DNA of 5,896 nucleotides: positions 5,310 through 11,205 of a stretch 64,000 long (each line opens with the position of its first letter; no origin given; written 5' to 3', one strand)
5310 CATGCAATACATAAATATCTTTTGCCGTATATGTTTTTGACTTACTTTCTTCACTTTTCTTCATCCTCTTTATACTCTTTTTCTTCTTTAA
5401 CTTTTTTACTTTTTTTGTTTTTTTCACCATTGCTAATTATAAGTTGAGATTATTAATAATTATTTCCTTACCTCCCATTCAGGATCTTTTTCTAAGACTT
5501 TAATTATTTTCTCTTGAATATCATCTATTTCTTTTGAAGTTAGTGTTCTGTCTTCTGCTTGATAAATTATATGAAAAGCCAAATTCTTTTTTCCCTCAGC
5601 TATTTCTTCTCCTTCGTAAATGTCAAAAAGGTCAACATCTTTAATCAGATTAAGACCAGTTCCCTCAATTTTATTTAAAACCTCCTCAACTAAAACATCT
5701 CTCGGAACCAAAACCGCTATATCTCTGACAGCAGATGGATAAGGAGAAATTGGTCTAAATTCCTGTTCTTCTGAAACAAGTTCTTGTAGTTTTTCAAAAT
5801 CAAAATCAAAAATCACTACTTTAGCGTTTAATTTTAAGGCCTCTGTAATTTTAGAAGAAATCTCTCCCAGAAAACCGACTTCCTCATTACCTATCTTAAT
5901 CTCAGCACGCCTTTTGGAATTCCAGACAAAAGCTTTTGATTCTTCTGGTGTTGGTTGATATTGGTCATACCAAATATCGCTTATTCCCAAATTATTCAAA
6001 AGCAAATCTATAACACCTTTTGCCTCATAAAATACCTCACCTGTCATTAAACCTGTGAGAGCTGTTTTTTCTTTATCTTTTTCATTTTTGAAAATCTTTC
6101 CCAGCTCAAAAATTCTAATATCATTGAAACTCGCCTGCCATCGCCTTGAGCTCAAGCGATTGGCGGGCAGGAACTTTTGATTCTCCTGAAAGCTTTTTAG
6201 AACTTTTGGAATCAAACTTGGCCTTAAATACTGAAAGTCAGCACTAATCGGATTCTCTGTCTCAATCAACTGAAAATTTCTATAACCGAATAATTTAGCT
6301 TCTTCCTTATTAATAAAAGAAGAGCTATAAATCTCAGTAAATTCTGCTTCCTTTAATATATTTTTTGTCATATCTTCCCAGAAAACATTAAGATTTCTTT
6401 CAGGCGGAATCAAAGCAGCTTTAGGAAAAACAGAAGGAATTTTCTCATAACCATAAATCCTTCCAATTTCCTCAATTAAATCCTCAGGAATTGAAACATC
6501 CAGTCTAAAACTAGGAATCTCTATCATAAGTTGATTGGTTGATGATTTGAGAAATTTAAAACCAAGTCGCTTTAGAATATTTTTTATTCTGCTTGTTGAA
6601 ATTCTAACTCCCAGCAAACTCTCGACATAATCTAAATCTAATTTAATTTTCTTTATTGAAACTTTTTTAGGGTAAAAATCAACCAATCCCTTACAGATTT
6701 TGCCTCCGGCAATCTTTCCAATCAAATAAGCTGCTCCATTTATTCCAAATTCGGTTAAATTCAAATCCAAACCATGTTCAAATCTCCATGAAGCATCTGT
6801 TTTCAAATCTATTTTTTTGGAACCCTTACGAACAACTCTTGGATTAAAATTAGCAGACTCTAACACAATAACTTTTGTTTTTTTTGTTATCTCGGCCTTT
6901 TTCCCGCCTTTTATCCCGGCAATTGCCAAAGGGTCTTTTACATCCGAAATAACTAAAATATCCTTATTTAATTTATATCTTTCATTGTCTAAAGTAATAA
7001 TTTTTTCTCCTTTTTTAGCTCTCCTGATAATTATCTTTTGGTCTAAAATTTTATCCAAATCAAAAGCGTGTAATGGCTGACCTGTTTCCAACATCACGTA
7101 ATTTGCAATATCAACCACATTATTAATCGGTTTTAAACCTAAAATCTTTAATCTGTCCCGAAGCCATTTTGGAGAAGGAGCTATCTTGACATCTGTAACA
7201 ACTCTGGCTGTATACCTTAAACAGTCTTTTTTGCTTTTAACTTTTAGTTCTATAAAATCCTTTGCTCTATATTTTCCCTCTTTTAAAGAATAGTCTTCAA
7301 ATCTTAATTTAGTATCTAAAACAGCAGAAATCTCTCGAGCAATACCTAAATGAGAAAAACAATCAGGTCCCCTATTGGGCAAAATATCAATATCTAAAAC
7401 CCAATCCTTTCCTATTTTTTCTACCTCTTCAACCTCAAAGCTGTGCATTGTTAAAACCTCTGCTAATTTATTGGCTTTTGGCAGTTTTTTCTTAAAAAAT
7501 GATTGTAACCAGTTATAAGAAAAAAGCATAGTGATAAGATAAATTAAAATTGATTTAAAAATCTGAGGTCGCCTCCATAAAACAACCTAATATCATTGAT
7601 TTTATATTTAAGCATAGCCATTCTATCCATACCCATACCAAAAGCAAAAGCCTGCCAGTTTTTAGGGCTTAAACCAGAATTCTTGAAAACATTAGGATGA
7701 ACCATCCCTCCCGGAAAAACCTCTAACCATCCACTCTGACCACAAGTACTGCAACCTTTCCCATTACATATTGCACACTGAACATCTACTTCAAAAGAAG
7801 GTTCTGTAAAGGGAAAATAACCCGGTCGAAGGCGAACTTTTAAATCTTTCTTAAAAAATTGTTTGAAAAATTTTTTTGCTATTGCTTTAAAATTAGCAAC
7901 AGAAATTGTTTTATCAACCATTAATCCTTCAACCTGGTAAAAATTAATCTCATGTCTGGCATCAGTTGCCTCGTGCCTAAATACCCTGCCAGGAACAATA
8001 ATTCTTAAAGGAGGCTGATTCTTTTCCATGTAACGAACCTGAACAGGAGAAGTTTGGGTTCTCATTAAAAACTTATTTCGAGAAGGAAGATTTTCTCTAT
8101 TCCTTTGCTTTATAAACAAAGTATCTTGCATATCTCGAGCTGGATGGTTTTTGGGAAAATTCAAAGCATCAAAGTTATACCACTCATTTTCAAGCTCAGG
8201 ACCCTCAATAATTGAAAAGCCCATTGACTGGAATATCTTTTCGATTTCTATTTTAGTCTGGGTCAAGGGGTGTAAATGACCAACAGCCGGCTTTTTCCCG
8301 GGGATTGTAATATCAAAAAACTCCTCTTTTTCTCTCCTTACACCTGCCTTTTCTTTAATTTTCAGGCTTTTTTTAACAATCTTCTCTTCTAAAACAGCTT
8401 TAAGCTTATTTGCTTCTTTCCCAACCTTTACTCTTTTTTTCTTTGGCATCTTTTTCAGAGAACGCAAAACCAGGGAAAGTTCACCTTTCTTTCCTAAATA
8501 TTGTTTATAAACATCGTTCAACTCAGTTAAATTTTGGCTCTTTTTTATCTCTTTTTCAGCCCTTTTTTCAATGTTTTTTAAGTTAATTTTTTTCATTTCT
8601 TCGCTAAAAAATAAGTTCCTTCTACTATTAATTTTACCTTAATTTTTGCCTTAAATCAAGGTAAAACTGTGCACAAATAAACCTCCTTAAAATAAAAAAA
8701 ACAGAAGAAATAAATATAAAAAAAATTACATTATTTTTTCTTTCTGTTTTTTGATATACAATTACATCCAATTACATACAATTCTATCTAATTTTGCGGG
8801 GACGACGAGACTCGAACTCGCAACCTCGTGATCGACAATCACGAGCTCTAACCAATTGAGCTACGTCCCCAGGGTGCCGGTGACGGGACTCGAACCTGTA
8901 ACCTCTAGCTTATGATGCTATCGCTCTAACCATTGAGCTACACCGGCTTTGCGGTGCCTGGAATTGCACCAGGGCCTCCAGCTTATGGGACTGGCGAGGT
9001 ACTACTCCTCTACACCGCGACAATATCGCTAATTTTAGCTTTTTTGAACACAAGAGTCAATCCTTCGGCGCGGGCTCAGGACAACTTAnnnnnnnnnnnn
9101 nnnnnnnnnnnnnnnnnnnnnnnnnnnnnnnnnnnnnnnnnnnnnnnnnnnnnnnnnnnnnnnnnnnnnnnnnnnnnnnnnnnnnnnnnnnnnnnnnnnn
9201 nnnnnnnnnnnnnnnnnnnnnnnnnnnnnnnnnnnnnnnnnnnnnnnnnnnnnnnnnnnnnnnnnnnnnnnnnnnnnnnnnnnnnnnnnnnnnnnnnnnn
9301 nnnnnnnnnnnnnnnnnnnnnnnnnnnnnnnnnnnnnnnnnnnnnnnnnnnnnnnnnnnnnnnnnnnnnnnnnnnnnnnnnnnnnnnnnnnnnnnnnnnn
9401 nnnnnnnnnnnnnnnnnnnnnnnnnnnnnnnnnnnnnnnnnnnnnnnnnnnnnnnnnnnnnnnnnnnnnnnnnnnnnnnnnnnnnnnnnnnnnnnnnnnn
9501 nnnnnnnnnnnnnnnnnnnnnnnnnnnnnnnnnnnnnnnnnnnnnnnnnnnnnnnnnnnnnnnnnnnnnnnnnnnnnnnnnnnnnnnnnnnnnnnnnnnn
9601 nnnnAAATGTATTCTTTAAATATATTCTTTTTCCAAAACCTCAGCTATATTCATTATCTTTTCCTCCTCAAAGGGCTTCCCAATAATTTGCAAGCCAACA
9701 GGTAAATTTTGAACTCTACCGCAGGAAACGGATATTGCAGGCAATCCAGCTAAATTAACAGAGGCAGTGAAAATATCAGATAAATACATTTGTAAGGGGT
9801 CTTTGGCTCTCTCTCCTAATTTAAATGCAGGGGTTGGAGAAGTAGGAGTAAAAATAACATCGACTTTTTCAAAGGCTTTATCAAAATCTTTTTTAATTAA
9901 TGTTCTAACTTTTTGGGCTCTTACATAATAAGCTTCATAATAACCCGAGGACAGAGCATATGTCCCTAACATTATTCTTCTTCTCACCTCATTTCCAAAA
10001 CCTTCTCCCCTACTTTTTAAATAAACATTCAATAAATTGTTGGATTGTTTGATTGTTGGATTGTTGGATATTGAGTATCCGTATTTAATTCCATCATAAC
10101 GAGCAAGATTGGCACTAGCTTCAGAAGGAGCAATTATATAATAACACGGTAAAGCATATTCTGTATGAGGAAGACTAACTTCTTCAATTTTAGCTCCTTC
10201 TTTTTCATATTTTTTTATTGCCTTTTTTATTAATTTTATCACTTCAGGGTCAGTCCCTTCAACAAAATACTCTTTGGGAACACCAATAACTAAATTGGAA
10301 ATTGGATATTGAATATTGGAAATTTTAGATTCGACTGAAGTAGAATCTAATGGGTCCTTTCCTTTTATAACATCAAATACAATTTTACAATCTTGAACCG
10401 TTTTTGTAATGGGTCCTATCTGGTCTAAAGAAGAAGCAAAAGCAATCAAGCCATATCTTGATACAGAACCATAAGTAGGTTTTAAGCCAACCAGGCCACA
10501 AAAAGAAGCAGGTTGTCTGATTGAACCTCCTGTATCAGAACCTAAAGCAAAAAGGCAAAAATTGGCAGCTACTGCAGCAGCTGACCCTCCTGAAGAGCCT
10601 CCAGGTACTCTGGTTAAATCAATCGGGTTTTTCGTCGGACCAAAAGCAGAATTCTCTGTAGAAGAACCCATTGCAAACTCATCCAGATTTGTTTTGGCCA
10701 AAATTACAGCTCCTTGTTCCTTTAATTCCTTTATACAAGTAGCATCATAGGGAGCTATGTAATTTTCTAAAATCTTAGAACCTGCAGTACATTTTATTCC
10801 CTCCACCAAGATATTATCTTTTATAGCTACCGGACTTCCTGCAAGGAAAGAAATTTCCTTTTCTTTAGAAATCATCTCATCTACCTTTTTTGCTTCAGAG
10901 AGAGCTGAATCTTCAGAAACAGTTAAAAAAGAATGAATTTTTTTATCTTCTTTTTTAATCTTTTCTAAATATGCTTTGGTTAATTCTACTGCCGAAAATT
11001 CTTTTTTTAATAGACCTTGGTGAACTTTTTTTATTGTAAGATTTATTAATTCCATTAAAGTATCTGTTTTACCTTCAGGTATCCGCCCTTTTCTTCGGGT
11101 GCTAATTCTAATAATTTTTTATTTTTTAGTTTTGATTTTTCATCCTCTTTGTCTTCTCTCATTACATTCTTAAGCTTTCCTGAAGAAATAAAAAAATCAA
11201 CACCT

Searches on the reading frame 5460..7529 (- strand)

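Call 7: search_protein_families(library=pfam, proteins=[window:5460-7529:-])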
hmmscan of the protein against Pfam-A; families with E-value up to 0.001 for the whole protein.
window:5460-7529:- (689 aa): 4 families
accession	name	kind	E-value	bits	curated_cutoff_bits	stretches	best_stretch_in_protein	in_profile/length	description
PF03483.22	B3_4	-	1.3e-62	210.9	29.3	1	103-275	2-174/174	B3/4 domain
PF17759.6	tRNA_synthFbeta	-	4.7e-34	118.2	22.4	1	364-578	1-214/214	Phenylalanyl tRNA synthetase beta chain CLM domain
PF03147.19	FDX-ACB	-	1.6e-27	96.2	31.1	1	595-688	1-94/94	Ferredoxin-fold anticodon binding domain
PF03484.21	B5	-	1.6e-22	79.9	28.6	1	295-361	1-67/67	tRNA synthetase B5 domain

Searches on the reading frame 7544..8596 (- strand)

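Call 15: search_protein_families(library=pfam, proteins=[window:7544-8596:-])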
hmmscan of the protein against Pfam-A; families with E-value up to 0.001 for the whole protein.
window:7544-8596:- (350 aa): 2 families
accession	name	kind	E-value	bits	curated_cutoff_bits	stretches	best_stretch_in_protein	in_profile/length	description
PF01409.25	tRNA-synt_2d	-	4.5e-97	324.8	19.8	1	94-350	2-246/246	tRNA synthetases class II core domain (F)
PF02912.23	Phe_tRNA-synt_N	-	2.9e-15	56.4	22.3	1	21-84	1-64/69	Aminoacyl tRNA synthetase class II, N-terminal domain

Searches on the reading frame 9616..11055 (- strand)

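Call 7: search_protein_families(library=pfam, proteins=[window:9616-11055:-])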
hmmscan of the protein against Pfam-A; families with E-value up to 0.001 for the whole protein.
window:9616-11055:- (479 aa): 1 family
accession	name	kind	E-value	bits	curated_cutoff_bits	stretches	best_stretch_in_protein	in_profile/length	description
PF01425.27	Amidase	-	3.2e-159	531.2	27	1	24-467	1-444/445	Amidase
